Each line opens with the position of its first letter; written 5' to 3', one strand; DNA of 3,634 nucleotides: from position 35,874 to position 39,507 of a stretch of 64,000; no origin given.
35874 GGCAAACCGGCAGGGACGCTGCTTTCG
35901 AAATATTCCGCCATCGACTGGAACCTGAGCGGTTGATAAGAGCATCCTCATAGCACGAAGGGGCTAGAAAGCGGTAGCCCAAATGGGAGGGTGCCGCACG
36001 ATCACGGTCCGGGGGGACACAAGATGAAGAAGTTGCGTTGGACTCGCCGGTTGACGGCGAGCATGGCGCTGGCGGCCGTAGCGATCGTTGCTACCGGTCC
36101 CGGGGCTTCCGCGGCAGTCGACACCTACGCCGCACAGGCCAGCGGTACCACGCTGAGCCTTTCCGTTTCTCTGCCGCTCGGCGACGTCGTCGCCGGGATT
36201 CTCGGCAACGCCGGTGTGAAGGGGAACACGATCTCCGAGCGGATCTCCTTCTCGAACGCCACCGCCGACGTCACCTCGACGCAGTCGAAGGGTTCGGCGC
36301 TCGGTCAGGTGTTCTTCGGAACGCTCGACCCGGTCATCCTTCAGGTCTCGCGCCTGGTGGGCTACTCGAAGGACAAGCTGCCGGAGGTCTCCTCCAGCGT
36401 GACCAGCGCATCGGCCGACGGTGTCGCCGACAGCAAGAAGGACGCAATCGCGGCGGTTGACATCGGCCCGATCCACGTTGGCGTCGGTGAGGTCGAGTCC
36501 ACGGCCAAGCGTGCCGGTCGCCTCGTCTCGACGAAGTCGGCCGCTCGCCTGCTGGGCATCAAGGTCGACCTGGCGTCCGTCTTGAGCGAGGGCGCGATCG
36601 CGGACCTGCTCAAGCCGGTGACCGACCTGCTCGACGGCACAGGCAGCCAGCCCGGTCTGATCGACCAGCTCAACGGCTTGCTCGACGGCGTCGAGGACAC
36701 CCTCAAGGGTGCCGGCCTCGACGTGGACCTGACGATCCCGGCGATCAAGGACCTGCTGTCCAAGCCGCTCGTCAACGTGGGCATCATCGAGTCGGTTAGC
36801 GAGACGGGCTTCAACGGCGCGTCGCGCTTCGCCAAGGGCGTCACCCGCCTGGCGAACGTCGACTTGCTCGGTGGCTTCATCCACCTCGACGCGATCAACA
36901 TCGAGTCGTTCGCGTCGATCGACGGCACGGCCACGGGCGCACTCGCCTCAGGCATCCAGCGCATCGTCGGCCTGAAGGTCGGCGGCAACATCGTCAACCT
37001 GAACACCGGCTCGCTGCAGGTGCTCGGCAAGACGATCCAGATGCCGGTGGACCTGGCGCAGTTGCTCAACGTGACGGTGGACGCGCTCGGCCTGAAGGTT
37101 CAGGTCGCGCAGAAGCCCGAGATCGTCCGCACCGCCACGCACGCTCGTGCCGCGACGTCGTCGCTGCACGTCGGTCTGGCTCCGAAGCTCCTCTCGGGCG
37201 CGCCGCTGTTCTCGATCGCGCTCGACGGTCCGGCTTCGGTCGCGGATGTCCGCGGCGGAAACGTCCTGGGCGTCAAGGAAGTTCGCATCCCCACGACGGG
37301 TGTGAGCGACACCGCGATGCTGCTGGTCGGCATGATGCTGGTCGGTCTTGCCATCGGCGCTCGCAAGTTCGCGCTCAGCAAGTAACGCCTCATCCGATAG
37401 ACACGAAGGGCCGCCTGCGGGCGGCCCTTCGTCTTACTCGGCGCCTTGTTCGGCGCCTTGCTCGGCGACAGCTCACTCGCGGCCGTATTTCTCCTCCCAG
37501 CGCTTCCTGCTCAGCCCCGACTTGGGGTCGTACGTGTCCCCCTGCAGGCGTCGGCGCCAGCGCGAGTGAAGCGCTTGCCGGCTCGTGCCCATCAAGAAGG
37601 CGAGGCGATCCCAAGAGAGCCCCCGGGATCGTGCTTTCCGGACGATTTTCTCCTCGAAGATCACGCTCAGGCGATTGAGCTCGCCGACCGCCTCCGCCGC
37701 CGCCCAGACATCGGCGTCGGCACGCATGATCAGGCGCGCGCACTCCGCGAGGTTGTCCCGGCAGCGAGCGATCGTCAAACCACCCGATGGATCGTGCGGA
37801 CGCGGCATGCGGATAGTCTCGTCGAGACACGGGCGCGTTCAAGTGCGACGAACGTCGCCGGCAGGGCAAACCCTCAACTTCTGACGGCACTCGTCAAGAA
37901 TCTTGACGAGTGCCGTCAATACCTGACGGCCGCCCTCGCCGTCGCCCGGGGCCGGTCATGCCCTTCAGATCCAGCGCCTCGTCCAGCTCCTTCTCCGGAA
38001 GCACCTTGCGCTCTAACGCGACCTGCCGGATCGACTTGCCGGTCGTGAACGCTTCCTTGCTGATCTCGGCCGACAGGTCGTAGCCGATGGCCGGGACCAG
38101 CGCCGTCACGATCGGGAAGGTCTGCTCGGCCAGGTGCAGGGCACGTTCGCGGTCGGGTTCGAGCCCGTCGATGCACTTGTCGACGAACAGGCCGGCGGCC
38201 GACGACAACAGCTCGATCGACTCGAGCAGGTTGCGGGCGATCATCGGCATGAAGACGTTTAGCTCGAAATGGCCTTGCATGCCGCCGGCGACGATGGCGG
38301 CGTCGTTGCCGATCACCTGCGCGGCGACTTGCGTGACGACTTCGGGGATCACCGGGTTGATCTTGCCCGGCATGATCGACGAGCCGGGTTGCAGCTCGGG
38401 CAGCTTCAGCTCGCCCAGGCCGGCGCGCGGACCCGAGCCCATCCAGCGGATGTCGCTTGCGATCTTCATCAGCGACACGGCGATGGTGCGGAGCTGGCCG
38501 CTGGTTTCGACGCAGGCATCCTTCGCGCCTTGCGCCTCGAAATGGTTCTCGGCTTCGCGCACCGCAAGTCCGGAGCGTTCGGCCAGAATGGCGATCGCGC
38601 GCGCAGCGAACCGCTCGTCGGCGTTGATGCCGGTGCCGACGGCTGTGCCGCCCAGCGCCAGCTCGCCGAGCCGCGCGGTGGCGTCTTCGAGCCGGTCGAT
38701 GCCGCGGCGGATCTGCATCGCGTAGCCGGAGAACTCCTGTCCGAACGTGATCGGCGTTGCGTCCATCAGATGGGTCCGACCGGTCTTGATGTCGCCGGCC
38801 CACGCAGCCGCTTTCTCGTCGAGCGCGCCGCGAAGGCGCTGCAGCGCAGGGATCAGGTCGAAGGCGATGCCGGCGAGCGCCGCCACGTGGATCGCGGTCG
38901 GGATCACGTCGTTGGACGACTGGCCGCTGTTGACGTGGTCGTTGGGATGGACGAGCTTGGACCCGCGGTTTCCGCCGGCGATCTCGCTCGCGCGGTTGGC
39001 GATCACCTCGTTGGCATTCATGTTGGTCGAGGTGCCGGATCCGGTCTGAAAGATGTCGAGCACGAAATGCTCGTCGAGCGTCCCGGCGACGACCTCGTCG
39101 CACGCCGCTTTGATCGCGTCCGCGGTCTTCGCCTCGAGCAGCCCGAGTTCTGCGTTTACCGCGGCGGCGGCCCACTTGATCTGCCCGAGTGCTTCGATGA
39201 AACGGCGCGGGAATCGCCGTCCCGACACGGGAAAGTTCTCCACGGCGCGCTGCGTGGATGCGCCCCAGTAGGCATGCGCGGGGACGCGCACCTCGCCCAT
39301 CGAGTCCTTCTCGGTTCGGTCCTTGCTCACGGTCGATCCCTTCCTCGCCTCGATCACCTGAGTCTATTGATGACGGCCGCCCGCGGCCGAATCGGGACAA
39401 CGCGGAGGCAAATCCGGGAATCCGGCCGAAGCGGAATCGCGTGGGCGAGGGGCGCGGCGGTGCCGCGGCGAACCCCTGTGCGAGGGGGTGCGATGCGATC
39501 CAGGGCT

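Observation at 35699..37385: ECF-sigma-divergent large surface protein with pseudo-LPXTG (IPTTG) C-terminal anchor and structured 325-bp control region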

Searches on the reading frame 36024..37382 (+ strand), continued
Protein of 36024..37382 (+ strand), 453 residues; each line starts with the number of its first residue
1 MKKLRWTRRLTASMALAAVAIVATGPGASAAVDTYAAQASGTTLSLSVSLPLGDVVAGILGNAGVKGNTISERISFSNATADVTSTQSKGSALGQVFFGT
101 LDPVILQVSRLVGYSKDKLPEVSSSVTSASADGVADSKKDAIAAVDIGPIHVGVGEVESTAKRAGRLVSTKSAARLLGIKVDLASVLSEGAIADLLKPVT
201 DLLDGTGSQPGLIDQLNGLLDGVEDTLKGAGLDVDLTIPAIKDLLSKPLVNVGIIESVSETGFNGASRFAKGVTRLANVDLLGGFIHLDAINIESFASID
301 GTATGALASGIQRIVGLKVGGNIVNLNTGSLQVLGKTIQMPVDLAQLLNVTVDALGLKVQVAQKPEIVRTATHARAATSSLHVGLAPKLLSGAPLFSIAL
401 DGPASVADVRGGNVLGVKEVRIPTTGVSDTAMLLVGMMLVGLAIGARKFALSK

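Call 79: find_encoding_contigs(protein=P0006, flank=10000, max_places=2)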
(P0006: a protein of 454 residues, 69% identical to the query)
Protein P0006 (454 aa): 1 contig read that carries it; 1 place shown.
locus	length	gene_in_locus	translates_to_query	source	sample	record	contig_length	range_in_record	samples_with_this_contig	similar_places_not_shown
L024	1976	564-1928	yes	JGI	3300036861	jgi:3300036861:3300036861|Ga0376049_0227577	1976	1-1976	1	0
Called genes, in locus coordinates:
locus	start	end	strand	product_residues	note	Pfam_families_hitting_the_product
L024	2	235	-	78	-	?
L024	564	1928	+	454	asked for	-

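Call 88: search_protein_families(library=pfam, proteins=[L001:4858-5952:+, L020:2886-4127:+, L022:844-2289:+, L022:4136-5689:+, L001:7934-8569:+], max_evalue=0.1)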
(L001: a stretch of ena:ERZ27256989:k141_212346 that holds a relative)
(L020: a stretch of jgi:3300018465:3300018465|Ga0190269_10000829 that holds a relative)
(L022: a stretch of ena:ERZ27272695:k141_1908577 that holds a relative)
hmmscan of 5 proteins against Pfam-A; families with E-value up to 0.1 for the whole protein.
L001:4858-5952:+ (364 aa): 1 family
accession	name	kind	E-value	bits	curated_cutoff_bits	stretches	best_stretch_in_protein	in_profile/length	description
PF18915.5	DUF5667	-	3.9e-12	46.9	27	1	121-230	2-97/99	Domain of unknown function (DUF5667)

L020:2886-4127:+ (413 aa): 1 family
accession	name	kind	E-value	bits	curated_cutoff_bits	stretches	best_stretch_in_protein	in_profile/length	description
PF18915.5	DUF5667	-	6.6e-12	46.2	27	1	125-174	2-51/99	Domain of unknown function (DUF5667)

L022:844-2289:+ (481 aa): 1 family
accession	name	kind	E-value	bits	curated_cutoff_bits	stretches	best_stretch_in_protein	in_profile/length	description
PF18915.5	DUF5667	-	1.8e-05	25.5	27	1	125-168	2-45/99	Domain of unknown function (DUF5667)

L022:4136-5689:+ (517 aa): 1 family
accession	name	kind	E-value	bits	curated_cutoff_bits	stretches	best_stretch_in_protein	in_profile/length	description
PF00746.26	Gram_pos_anchor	-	0.055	13.9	20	1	483-513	8-40/43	LPXTG cell wall anchor motif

L001:7934-8569:+ (211 aa): 2 families
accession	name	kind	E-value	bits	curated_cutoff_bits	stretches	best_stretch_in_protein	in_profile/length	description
PF00576.27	Transthyretin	-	0.013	16.5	25.3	1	50-93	9-54/109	HIUase/Transthyretin family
PF09113.15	N-glycanase_C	-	0.067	13.4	25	0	62-125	46-107/140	Peptide-N-glycosidase F, C terminal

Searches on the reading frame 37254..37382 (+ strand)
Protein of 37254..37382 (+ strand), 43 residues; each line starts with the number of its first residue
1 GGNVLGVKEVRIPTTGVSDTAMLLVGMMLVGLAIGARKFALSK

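Call 86: find_homologous_proteins(query=A9, max_evalue=10)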
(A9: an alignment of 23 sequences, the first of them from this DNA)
Query A9 (23 sequences) (43 aa, profile of the alignment): 4 proteins with E <= 10 among 979 candidates.
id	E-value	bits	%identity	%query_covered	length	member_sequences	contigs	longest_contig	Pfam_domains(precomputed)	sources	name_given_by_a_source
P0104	5.1e-15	72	53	74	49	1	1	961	-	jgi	jgi:hypothetical protein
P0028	1.2e-13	68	93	100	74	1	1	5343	-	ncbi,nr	ncbi:MAG TPA: hypothetical protein VM841_08390, partial [Actinomycetota bacterium]|nr:hypothetical p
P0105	1.0e-2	33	55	70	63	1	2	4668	-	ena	-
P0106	7.7e+0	24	50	19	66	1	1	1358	-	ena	-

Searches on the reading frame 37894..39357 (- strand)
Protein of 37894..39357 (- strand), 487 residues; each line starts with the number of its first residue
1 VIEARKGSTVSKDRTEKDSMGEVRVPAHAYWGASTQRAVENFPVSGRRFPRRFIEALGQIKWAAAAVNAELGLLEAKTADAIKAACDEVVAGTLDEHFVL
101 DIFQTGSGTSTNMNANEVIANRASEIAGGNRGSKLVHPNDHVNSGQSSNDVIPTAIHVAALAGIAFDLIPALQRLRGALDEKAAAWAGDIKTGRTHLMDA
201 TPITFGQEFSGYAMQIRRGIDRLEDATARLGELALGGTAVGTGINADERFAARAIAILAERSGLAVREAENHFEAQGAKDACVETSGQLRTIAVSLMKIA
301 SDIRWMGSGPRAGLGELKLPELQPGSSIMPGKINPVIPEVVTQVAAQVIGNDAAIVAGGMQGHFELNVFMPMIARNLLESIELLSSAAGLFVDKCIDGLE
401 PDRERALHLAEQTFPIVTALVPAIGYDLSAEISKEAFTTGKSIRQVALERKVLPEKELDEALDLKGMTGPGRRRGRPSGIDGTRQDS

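Call 11: search_protein_families(library=pfam, proteins=[window:37894-39357:-], max_evalue=0.01)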
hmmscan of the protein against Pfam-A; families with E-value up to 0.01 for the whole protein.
window:37894-39357:- (487 aa): 2 families
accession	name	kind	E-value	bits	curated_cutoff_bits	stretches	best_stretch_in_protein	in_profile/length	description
PF00206.25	Lyase_1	-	8.2e-94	314.9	27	1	21-350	1-312/312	Lyase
PF10415.14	FumaraseC_C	-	2.3e-19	70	32.5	1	416-469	1-54/54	Fumarase C C-terminus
